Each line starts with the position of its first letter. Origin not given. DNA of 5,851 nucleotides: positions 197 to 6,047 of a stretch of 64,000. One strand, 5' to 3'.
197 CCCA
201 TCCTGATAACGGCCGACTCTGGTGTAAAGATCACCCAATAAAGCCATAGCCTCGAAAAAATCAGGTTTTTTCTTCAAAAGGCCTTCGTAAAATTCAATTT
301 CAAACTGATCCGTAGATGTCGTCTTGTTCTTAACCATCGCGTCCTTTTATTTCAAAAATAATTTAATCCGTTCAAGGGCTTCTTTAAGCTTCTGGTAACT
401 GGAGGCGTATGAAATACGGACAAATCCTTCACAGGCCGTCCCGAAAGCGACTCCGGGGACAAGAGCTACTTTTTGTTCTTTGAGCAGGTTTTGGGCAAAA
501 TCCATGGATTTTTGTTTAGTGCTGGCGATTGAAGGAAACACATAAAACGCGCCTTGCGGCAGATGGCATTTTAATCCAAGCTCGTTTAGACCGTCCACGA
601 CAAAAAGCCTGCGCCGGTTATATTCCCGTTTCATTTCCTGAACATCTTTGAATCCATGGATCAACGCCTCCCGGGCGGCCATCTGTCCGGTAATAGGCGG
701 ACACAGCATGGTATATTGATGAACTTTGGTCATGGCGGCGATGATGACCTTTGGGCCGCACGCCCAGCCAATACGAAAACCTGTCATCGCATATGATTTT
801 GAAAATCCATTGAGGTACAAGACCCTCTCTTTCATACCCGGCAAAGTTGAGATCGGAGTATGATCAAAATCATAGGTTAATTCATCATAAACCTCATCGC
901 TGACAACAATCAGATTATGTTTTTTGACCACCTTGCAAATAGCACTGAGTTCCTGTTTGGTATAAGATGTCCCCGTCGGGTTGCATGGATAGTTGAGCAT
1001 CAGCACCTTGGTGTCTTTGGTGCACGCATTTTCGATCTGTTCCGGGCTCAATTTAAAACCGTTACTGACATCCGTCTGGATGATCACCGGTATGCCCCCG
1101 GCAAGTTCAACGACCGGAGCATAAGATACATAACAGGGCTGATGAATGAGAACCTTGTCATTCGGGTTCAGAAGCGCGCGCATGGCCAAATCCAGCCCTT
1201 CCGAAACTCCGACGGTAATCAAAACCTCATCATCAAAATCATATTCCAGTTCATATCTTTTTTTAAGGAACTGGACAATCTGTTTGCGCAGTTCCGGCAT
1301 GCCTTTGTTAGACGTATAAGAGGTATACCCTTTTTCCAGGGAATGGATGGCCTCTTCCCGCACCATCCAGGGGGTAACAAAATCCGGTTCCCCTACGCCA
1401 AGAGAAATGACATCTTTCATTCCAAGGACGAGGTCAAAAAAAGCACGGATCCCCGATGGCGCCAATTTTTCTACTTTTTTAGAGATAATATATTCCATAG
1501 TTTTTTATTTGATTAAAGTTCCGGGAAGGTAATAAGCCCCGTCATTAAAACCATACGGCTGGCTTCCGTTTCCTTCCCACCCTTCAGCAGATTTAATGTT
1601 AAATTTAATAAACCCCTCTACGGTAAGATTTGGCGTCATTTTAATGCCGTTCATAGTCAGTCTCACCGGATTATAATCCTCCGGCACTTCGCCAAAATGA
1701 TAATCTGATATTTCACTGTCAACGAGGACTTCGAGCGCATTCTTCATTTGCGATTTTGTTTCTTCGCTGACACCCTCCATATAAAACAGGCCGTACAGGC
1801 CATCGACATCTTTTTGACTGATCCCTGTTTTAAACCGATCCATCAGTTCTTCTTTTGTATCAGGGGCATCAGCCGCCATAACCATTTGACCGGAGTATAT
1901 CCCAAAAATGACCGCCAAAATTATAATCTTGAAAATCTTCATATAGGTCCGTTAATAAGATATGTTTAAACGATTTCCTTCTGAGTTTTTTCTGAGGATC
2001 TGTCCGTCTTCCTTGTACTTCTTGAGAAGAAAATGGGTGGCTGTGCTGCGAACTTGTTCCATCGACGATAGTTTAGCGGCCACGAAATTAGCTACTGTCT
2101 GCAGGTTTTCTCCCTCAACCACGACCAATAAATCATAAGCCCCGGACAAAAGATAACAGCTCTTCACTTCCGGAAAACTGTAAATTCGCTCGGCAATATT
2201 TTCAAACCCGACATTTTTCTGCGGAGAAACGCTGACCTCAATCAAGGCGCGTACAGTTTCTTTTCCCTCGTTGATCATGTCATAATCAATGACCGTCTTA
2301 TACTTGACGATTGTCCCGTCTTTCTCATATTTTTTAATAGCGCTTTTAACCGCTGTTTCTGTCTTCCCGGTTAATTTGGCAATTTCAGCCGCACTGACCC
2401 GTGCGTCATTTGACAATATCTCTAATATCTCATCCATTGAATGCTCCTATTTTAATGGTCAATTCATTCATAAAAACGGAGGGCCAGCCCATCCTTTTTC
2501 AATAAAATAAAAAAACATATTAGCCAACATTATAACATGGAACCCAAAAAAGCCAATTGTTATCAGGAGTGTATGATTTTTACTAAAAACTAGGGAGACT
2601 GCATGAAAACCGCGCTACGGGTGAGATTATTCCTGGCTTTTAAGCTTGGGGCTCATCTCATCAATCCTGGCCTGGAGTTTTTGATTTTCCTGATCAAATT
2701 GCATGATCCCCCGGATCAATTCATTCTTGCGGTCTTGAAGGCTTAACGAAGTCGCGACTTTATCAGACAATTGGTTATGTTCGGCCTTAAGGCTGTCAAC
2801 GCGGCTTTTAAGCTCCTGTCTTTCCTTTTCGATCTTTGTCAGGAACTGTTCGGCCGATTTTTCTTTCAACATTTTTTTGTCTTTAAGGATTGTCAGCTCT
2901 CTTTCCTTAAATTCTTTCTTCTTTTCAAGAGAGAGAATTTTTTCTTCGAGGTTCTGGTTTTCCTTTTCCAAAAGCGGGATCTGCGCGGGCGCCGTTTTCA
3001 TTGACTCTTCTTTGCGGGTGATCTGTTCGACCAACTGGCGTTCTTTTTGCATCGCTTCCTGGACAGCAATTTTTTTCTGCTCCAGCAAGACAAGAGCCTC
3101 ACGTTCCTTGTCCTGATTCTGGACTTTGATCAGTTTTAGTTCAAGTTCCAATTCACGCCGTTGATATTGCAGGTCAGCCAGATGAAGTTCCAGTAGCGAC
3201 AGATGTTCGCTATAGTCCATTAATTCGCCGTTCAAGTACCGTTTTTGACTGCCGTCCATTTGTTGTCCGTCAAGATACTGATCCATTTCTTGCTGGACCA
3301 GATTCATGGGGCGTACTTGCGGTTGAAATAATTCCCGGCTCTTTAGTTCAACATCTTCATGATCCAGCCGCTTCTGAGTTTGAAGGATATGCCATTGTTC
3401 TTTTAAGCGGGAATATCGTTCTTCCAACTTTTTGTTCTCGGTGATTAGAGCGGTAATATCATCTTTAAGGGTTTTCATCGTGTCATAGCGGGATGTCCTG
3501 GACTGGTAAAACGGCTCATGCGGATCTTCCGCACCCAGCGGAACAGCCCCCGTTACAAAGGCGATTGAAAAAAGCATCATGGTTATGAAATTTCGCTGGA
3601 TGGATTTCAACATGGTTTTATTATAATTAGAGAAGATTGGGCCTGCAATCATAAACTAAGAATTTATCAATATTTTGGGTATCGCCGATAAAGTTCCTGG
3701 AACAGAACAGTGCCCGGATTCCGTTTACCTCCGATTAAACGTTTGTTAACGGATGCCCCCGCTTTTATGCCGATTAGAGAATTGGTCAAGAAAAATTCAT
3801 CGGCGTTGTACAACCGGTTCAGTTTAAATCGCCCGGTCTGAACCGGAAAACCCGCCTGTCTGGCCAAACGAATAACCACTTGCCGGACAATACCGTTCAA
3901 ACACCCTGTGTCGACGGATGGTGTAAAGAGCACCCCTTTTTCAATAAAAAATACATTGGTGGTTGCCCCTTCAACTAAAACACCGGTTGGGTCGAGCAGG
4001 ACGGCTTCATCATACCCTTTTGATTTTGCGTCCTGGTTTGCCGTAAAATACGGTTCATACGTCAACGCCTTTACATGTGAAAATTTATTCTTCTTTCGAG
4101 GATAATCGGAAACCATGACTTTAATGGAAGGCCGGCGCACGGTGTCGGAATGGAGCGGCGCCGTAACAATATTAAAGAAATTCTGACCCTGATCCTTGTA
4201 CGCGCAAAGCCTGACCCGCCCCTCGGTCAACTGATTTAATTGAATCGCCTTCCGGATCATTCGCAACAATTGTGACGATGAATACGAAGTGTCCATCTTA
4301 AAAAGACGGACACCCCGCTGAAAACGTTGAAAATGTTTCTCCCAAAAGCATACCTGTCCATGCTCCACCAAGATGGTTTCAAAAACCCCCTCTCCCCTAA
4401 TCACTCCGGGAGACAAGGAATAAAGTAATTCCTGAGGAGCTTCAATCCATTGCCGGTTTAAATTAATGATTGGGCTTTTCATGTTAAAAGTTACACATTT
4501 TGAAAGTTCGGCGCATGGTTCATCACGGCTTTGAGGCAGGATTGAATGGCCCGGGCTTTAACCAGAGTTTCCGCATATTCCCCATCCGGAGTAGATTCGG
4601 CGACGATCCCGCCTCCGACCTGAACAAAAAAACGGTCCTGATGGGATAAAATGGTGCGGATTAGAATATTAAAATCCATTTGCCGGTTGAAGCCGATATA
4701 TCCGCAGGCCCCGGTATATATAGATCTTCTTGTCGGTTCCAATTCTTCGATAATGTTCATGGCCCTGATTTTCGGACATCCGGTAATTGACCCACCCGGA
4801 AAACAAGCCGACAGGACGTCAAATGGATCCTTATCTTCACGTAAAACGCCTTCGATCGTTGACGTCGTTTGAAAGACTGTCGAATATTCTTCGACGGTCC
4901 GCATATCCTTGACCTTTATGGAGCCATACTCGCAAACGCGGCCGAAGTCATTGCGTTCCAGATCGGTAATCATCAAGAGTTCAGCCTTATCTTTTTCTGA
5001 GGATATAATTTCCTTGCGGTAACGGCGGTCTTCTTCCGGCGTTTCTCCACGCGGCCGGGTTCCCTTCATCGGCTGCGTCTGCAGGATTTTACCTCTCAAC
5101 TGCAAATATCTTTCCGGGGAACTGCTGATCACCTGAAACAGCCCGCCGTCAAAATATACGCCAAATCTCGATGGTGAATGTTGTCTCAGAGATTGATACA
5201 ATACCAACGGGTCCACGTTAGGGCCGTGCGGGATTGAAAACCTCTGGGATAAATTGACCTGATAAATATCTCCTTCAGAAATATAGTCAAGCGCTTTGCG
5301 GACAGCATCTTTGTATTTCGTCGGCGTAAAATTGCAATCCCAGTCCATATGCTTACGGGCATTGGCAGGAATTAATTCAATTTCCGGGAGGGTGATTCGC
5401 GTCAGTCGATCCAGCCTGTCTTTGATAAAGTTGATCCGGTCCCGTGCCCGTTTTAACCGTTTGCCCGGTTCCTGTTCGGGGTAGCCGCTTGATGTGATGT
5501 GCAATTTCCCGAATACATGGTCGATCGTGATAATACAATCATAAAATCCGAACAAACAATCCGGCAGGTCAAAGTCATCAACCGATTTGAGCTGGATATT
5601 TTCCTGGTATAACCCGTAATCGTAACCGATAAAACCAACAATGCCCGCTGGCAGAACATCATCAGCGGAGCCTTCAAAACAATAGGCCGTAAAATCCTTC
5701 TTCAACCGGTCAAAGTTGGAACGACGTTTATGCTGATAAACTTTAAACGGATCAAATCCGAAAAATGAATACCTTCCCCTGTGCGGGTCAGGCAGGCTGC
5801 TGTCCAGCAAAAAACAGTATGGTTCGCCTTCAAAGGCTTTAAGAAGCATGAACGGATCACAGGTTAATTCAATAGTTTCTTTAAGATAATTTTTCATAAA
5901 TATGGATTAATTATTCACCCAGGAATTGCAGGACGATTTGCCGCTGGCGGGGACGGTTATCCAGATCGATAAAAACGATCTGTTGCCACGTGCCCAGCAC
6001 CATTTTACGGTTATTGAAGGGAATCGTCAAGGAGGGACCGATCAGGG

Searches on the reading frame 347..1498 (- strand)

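Call 5: search_protein_families(library=pfam, proteins=[window:347-1498:-], max_evalue=0.01)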
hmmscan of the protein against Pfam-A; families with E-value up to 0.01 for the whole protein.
window:347-1498:- (383 aa): 6 families
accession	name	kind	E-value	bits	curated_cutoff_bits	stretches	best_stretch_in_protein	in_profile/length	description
PF00155.27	Aminotran_1_2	-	9.6e-75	252.4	19.7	1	28-378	1-361/361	Aminotransferase class I and II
PF01041.23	DegT_DnrJ_EryC1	-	1e-06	28.7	19.8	1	98-201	48-145/360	DegT/DnrJ/EryC1/StrS aminotransferase family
PF00266.25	Aminotran_5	-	1.7e-05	24.5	21.5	1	64-203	42-177/371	Aminotransferase class-V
PF01053.26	Cys_Met_Meta_PP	-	0.00014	21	27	1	103-203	81-175/381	Cys/Met metabolism PLP-dependent enzyme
PF01276.26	OKR_DC_1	-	0.0011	18.2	27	1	89-161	82-152/417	Orn/Lys/Arg decarboxylase, major domain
PF01212.27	Beta_elim_lyase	-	0.0036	17.1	27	1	101-201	59-168/288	Beta-eliminating lyase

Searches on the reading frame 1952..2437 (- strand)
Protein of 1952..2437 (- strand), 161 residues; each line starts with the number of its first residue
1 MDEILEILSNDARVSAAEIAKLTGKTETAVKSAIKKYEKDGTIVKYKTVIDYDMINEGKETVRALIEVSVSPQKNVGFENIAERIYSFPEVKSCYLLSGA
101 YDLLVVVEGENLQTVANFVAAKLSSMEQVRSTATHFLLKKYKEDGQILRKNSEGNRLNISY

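Call 5: search_protein_families(library=pfam, proteins=[window:1952-2437:-], max_evalue=0.01)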
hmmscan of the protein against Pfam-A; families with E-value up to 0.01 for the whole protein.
window:1952-2437:- (161 aa): 8 families
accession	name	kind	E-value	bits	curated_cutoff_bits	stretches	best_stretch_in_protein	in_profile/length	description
PF01037.27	AsnC_trans_reg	-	2.5e-17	63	25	1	66-139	1-72/73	Lrp/AsnC ligand binding domain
PF13412.12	HTH_24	-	2.9e-09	36.8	21.9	1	3-43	7-47/48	Winged helix-turn-helix DNA-binding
PF13404.12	HTH_AsnC-type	-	7.2e-07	29.4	27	1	4-37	8-41/42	AsnC-type helix-turn-helix domain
PF22482.2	AsnC_trans_reg_3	-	0.0012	19.4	24.4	1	78-144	24-89/95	PF0864 C-terminal dimeric alpha+beta barrel domain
PF08279.18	HTH_11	-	0.0016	18.7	25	1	3-43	4-45/55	HTH domain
PF08734.17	GYD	-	0.0022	18.4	31.4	1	90-120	36-66/91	GYD domain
PF08281.18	Sigma70_r4_2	-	0.0048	17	25.7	0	15-35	28-48/54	Sigma-70, region 4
PF13551.12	HTH_29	-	0.008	16.7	28.1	0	11-41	9-40/64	Winged helix-turn helix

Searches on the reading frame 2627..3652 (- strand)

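Call 5: search_protein_families(library=pfam, proteins=[window:2627-3652:-], max_evalue=0.01)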
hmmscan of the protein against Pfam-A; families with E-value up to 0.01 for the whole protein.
window:2627-3652:- (341 aa): 1 family
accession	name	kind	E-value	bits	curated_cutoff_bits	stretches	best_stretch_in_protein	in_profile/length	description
PF02403.27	Seryl_tRNA_N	-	0.0021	18.7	28.2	1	270-338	30-98/108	Seryl-tRNA synthetase N-terminal domain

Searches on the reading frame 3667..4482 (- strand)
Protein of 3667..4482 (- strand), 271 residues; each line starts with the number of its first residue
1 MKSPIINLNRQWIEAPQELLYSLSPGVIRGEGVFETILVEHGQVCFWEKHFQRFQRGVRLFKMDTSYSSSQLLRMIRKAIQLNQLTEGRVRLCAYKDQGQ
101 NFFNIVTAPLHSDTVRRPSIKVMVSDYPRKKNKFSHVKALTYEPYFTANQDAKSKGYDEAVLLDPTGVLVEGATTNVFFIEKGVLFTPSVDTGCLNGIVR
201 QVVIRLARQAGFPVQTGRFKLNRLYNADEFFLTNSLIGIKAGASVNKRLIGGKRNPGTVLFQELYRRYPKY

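Call 5: search_protein_families(library=pfam, proteins=[window:3667-4482:-], max_evalue=0.01)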
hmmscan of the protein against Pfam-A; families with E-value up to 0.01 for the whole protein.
window:3667-4482:- (271 aa): 1 family
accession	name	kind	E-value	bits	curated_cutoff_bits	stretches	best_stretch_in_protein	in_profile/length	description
PF01063.24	Aminotran_4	-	6.8e-51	173.7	28.5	1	32-240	1-218/223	Amino-transferase class IV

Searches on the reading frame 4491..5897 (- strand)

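Call 5: search_protein_families(library=pfam, proteins=[window:4491-5897:-], max_evalue=0.01)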
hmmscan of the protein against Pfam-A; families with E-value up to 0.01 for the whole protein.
window:4491-5897:- (468 aa): 2 families
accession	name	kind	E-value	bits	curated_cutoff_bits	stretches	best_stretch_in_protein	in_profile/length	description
PF00425.24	Chorismate_bind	-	1e-89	301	27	1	193-447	3-257/257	chorismate binding enzyme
PF04715.19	Anth_synt_I_N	-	4.2e-18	66.4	23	1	13-134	3-140/140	Anthranilate synthase component I, N terminal region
